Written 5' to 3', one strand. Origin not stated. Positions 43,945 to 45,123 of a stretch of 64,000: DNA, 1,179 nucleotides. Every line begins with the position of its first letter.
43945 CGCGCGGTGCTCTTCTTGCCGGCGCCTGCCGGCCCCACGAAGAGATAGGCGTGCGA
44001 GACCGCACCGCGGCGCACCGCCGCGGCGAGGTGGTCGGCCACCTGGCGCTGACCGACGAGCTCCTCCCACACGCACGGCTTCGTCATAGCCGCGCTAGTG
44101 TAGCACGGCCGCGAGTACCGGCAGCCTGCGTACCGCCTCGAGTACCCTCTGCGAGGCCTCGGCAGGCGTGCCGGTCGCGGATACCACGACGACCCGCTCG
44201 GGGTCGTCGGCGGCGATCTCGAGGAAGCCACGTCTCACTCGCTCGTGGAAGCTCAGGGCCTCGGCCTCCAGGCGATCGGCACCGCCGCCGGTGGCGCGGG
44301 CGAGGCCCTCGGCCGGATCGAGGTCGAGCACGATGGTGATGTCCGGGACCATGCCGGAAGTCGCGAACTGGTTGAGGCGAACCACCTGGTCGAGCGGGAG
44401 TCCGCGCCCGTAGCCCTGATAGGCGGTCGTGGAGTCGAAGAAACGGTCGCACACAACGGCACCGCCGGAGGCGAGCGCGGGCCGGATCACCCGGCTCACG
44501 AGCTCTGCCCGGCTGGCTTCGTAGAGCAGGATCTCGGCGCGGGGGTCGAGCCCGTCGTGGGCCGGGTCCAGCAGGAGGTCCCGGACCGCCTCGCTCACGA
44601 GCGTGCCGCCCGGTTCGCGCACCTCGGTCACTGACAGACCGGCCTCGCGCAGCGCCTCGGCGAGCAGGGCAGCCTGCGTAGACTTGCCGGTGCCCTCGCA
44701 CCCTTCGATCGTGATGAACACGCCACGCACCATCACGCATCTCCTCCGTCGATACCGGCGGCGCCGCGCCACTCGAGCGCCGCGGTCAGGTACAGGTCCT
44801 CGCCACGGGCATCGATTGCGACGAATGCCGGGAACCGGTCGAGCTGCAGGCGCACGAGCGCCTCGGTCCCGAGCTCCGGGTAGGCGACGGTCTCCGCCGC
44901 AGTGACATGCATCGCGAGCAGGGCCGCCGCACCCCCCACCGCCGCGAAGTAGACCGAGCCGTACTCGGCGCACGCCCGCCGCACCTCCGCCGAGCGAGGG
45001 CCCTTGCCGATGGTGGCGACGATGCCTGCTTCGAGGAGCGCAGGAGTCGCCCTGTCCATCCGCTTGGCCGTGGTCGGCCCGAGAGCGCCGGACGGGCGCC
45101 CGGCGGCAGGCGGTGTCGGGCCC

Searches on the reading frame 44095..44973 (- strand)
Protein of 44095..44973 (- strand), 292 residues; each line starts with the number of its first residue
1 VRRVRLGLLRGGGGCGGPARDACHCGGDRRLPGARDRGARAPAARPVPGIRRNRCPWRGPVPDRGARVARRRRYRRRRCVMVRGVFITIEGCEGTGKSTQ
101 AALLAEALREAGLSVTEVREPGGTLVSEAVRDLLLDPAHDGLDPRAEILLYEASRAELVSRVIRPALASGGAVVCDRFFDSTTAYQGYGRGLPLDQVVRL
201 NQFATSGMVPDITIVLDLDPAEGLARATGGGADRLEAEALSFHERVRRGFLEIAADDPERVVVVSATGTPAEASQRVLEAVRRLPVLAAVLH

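Call 84: search_protein_families(library=pfam, proteins=[window:44095-44973:-], max_evalue=0.00001)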
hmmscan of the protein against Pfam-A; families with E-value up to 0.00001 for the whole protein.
window:44095-44973:- (292 aa): 2 families
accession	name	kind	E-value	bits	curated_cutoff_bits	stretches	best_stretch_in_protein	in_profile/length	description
PF02223.23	Thymidylate_kin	-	4.3e-45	154.1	27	1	89-274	1-182/185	Thymidylate kinase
PF13521.12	AAA_28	-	1.2e-06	29.2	27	1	87-191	2-95/164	AAA domain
